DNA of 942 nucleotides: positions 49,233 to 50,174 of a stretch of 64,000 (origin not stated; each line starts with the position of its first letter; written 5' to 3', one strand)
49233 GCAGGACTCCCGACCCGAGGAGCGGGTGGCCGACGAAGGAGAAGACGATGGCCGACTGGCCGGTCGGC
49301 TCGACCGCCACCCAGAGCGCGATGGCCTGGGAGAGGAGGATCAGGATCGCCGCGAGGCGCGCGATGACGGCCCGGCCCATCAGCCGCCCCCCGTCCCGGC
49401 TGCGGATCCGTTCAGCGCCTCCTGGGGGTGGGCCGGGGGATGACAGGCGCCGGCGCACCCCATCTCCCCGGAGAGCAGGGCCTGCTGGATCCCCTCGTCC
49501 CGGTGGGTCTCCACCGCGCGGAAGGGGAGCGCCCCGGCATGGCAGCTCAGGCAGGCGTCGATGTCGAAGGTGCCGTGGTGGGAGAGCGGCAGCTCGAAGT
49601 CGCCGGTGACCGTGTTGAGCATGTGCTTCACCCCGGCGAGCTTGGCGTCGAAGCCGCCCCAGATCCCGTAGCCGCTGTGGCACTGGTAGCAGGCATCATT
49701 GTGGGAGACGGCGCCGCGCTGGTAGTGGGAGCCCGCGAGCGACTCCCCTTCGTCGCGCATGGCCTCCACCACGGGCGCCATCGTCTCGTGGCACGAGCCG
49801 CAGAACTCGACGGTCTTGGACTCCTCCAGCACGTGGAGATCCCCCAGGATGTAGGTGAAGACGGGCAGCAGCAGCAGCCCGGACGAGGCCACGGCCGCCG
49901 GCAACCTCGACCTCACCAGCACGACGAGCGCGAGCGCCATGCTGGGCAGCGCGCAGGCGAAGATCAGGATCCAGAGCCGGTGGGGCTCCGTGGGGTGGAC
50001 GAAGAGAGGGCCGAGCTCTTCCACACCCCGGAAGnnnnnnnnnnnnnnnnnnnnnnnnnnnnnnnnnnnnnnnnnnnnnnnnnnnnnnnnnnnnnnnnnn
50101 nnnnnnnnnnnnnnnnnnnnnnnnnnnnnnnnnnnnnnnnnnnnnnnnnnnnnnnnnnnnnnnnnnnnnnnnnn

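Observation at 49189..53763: MtoAB/PioAB-type porin-cytochrome cluster with a CymA-like quinol dehydrogenase and a divergent monohaem cytochrome, but no MtrC-type outer cytochrome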

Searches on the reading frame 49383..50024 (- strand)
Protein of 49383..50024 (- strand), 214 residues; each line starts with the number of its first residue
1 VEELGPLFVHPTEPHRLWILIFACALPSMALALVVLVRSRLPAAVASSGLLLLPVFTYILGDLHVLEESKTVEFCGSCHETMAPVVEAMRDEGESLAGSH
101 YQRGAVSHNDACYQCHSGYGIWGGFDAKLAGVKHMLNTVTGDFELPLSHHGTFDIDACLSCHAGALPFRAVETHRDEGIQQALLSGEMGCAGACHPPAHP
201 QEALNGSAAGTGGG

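Call 3: search_protein_families(library=pfam, proteins=[window:49383-50024:-], max_evalue=0.1)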
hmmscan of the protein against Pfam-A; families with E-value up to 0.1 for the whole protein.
seq(214 aa): 6 families
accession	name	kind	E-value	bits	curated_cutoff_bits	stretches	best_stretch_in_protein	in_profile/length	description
PF22113.1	Mtrc-MtrF_II-IV_dom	-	4e-07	30.2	30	1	68-117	116-164/176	Outer membrane cytochrome MtrC/MtrF-like, domains II/IV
PF14522.11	Cytochrome_C7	-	4.2e-06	26.9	24.8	1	73-117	14-49/67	Cytochrome c7 and related cytochrome c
PF03264.19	Cytochrom_NNT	-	2.1e-05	24.8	24.1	1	59-144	23-100/174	NapC/NirT cytochrome c family, N-terminal region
PF14537.11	Cytochrom_c3_2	-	4.9e-05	24.2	25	1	69-118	23-66/79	Cytochrome c3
PF09699.15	Paired_CXXCH_1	-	0.012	15.7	20.6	0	108-117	28-37/41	Doubled CXXCH motif (Paired_CXXCH_1)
PF00892.27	EamA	-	0.046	14.4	28.2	1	13-76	57-122/135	EamA-like transporter family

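Call 4: search_protein_families(library=ncbifam, proteins=[window:49383-50024:-], max_evalue=0.1)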
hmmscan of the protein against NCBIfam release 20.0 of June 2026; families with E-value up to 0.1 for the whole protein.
seq(214 aa): 6 families
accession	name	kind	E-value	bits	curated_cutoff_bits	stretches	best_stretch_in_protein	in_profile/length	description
TIGR03507.1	decahem_SO1788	subfamily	3.5e-05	22.4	209.3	1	69-117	614-661/672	OmcA/MtrC family decaheme c-type cytochrome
TIGR02162.1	torC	equivalog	7.7e-05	22.1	478.2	1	64-145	36-110/387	pentaheme c-type cytochrome TorC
TIGR02161.1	napC_nirT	subfamily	0.004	17.1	310.6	1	61-141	34-107/185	periplasmic nitrate (or nitrite) reductase c-type cytochrome, NapC/NirT family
NF011606.0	PRK15032.1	equivalog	0.0051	16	455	1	66-138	39-103/390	pentaheme c-type cytochrome TorC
NF007906.0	PRK10617.1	equivalog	0.0086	15.9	349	1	40-141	19-116/200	cytochrome c-type protein NapC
TIGR04257.1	nanowire_3heme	domain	0.047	13.8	40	0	148-195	16-58/75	c(7)-type cytochrome triheme domain-containing protein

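Call 15: search_solved_structures(query=window:49383-50024:-, max_evalue=10, show_alignments=3)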
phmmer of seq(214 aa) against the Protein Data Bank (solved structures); distinct sequences matched with E-value up to 10: 0.

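Call 18: find_homologous_proteins(query=window:49383-50024:-, max_evalue=0.001)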
Query seq(214 aa) (214 aa): 251 proteins with E <= 0.001 among 835 candidates; the best 120 are listed.
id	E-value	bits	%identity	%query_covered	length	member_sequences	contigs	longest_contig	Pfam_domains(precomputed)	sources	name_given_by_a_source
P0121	4.0e-142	490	100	100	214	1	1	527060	PF03264.20,PF14522.12,PF22113.2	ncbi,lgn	ncbi:MAG: NapC/NirT family cytochrome c [Myxococcota bacterium]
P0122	7.6e-107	374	75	99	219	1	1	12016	PF14537.12,PF03264.20,PF14522.12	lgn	-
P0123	2.8e-104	366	74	98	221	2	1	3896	PF22113.2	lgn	-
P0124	3.7e-103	362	71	99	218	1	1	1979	PF03264.20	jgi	jgi:nitrate/TMAO reductase-like tetraheme cytochrome c subunit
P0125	2.1e-95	337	70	97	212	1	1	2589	PF14537.12,PF03264.20,PF22113.2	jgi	jgi:cytochrome c nitrite reductase small subunit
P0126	2.1e-90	320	66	98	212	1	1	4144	-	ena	-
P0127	9.3e-90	318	66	97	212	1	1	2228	PF14537.12,PF22113.2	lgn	-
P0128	1.2e-88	315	66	97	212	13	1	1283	-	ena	-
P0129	1.4e-88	314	65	96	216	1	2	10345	PF22113.2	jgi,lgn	-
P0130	1.4e-88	314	64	98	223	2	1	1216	PF14537.12,PF03264.20,PF22113.2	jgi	jgi:hypothetical protein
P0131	2.0e-88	314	65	97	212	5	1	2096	PF14537.12,PF03264.20,PF14522.12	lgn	-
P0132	2.4e-88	314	65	98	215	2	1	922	PF14537.12,PF14522.12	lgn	-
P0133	5.4e-88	313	63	99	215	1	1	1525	PF14537.12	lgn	-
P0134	6.1e-88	312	63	99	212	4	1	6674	PF14537.12,PF03264.20,PF14522.12,PF22113.2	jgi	jgi:ferredoxin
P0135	1.2e-87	311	63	97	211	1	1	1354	PF14537.12,PF03264.20,PF14522.12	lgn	-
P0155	5.7e-84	299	61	97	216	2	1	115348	-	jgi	jgi:cytochrome c nitrite reductase small subunit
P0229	7.7e-76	273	57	96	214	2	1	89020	PF14537.12,PF03264.20,PF14522.12,PF22113.2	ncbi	-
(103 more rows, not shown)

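Call 21: find_related_loci(query=A1, collection=genome_contigs, flank=10000)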
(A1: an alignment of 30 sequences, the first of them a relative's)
Query A1 (214 aa) in genome_contigs; peptide patterns used: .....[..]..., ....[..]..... (x = any residue, [..] = any of these).
114 stretches matched a pattern; 68 encode a relative of the query (tblastn E <= 1e-3); 68 distinct loci.
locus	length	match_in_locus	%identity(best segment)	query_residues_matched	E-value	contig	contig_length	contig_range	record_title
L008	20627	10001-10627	61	1-209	1e-83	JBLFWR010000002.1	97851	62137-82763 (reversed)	MAG: Candidatus Binatia bacterium isolate 3300053785_131 Ga0535658_0000150, whole genome shotgun sequence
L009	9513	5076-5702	56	1-209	2e-81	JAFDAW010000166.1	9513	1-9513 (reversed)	MAG: Deltaproteobacteria bacterium isolate AB_69_Bin_122 AB_69_Bin_122_scaffold_27732, whole genome shotgun sequence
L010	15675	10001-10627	59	1-209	3e-79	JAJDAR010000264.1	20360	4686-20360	MAG: Deltaproteobacteria bacterium isolate OFTM245 OFTM245_263, whole genome shotgun sequence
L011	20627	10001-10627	65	1-209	7e-79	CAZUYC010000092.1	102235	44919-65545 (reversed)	MAG TPA_asm: uncultured Spirochaetales bacterium isolate binchicken_co165_278 genome assembly, contig: k141_1702012, who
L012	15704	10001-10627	60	1-209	8e-77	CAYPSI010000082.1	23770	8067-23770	MAG TPA_asm: uncultured Spirochaetales bacterium isolate binchicken_co165_279 genome assembly, contig: k141_2590130, who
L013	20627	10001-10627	58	1-209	9e-76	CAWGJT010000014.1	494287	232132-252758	MAG: uncultured delta proteobacterium isolate MFD05684.bin.2.192 genome assembly, contig: contig_49459, whole genome sho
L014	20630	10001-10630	54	2-206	6e-74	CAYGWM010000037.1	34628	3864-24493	MAG TPA_asm: uncultured Spirochaetales bacterium isolate ERP119294_co1_322 genome assembly, contig: NODE_1339_length_346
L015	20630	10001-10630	52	2-206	2e-73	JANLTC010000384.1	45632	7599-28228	MAG: Deltaproteobacteria bacterium isolate OTE_25_metabat_248 OTE_25_k141_3148242, whole genome shotgun sequence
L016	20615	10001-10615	56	5-206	2e-68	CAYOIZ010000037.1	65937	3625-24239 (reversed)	MAG TPA_asm: uncultured Candidatus Binatia bacterium isolate binchicken_co199_112 genome assembly, contig: NODE_527_leng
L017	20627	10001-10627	56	4-213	3e-68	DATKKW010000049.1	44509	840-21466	MAG TPA_asm: Myxococcota bacterium isolate SMAG_U14668 k141_2003903, whole genome shotgun sequence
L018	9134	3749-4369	55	1-206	5e-68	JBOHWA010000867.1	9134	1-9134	MAG: Candidatus Binatia bacterium isolate H1-B2_metabat2.bin.22_sub k127_137999, whole genome shotgun sequence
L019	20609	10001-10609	57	5-205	6e-67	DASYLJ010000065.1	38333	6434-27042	MAG TPA_asm: Candidatus Binatia bacterium isolate SMAG_U4345 k141_40745, whole genome shotgun sequence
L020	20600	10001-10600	58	3-204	3e-66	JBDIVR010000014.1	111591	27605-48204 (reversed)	MAG: Myxococcota bacterium isolate Bin_18 NODE_124_length_111591_cov_9.258218, whole genome shotgun sequence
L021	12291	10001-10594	54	2-200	1e-65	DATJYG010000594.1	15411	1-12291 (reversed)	MAG TPA_asm: Polyangiaceae bacterium isolate SMAG_U15146 k141_3911024, whole genome shotgun sequence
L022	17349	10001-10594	54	2-200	1e-65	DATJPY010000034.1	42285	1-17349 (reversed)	MAG TPA_asm: Myxococcota bacterium isolate SMAG_U14925 k141_1703561, whole genome shotgun sequence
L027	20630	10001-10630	52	2-209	3e-62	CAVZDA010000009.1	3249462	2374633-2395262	MAG: uncultured delta proteobacterium isolate MFD00822.bin.2.186 genome assembly, contig: contig_47502, whole genome sho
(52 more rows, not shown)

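Call 24: find_encoding_contigs(protein=P0155, flank=8000, max_places=1)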
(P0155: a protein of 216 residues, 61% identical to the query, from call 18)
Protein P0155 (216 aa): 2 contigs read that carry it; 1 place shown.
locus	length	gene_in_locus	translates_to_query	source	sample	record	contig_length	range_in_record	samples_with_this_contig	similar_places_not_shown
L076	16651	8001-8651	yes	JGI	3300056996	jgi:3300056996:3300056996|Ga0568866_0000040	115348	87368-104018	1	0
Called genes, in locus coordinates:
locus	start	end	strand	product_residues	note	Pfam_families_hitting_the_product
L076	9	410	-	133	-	PF12680:SnoaL_2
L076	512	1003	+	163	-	PF06094:GGACT, PF13772:AIG2_2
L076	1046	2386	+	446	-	-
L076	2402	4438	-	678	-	PF00378:ECH_1, PF16113:ECH_2, PF02737:3HCDH_N, PF00725:3HCDH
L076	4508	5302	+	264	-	PF00561:Abhydrolase_1, PF12146:Hydrolase_4, PF12697:Abhydrolase_6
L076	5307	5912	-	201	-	PF00226:DnaJ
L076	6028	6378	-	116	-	-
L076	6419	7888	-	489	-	PF00743:FMO-like, PF01266:DAO (faint), PF07992:Pyr_redox_2, PF13434:Lys_Orn_oxgnase (faint), PF13450:NAD_binding_8, PF13738:Pyr_redox_3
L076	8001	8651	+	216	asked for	-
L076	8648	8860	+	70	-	-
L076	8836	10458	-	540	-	PF00501:AMP-binding, PF13193:AMP-binding_C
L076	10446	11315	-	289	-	PF00561:Abhydrolase_1, PF12146:Hydrolase_4, PF12697:Abhydrolase_6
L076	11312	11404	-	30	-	-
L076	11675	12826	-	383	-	PF00108:Thiolase_N, PF02803:Thiolase_C, PF22691:Thiolase_C_1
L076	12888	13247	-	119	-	PF00027:cNMP_binding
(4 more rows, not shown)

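Call 25: find_encoding_contigs(protein=P0229, flank=8000, max_places=1)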
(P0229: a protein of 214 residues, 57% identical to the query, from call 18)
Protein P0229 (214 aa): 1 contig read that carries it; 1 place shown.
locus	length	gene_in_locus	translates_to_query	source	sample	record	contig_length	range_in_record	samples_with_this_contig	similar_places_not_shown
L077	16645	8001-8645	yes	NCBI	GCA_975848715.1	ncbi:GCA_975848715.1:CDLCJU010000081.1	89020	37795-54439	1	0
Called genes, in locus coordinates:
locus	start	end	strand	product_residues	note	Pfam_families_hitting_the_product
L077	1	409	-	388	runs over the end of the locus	PF01924:HypD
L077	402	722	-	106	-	PF01455:HupF_HypC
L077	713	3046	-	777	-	PF00708:Acylphosphatase, PF07503:zf-HYPF, PF01300:Sua5_yciO_yrdC, PF17788:HypF_C, PF22521:HypF_C_2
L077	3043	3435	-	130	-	PF00034:Cytochrom_C, PF13442:Cytochrome_CBB3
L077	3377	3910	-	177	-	PF01750:HycI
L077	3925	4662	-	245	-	PF01292:Ni_hydr_CYTB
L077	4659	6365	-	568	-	PF27537:HoxH (faint), PF00374:NiFeSe_Hases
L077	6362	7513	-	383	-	PF01058:Oxidored_q6, PF14720:NiFe_hyd_SSU_C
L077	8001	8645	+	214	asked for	PF03264:Cytochrom_NNT (faint), PF14522:Cytochrome_C7 (faint), PF22113:Mtrc-MtrF_II-IV_dom (faint), PF14537:Cytochrom_c3_2 (faint)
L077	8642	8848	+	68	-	-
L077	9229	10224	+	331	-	PF22113:Mtrc-MtrF_II-IV_dom (faint), PF14522:Cytochrome_C7 (faint), PF14537:Cytochrom_c3_2 (faint), PF22678:Cytochrom_c_NrfB-like (weak), PF09699:Paired_CXXCH_1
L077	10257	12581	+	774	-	PF11854:MtrB_PioB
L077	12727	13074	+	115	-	PF13442:Cytochrome_CBB3, PF00034:Cytochrom_C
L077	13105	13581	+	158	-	PF00355:Rieske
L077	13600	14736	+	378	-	PF00033:Cytochrome_B, PF13631:Cytochrom_B_N_2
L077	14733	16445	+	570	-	PF22113:Mtrc-MtrF_II-IV_dom (faint), PF09699:Paired_CXXCH_1 (faint), PF14522:Cytochrome_C7 (faint), PF14537:Cytochrom_c3_2 (weak)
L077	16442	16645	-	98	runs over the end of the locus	PF13442:Cytochrome_CBB3, PF00034:Cytochrom_C (weak)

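Call 33: predict_structure(alignment_id=A1)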
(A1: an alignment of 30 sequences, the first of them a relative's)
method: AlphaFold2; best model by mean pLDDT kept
length: 214 residues; sequences in the alignment: 30
mean_pLDDT: 65.2   pTM: 0.48
mean pLDDT of the five models: 65.2, 57.8, 56.9, 53.9, 48.8
residues with pLDDT >= 90: 0; 70-90: 78; 50-70: 111; < 50: 25
segments of 3 or more residues with pLDDT < 50: 72-80, 106-115, 212-214
pLDDT, mean of each block of 10 residues (from residue 1): 72 68 86 82 75 79 65 43 56 56 50 50 65 65 60 61 67 83 76 60 57 44
secondary structure, 60 per line:
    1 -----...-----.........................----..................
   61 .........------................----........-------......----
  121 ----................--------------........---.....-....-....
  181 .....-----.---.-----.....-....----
elements in order: H14-38 H43-69 H76-91 H96-103 H111-116 H125-140 H155-162 H166-170 H172-175 H177-185 H201-205 H207-210

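Call 36: fold_search(model_id=the predicted structure, library=pdb)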
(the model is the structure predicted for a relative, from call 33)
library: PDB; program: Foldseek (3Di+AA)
matches with E <= 10: 0; with E <= 0.001: 0
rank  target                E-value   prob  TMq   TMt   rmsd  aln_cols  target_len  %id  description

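Call 62: search_protein_representatives(alignment_id=A1)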
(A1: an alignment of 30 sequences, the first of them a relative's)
Query: 30 sequences, 214 profile positions. Proteins with E-value up to 0.001 (for the whole library): 481; up to 1e-10: 252; up to 1e-30: 45. The best 150 are listed.
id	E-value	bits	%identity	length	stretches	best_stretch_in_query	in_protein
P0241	1.8e-92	325.0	-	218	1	1-212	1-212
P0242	6.6e-90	316.6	-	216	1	3-209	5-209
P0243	6.9e-66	238.1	-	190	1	20-207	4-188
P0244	6.4e-65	234.9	-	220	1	2-208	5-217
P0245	3.2e-64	232.6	-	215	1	3-208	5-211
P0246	3.2e-60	219.5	-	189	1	2-148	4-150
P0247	1.2e-59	217.7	-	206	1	14-206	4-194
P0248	1.6e-59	217.2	-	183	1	86-213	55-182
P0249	3.9e-58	212.7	-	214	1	16-207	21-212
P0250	2.4e-57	210.2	-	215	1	63-198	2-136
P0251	7.8e-54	198.7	-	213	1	2-143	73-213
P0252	1.6e-53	197.6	-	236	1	21-205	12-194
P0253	2.5e-53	197.0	-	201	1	2-129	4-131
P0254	2.3e-52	193.9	-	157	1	17-168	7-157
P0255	1.4e-50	188.0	-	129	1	82-209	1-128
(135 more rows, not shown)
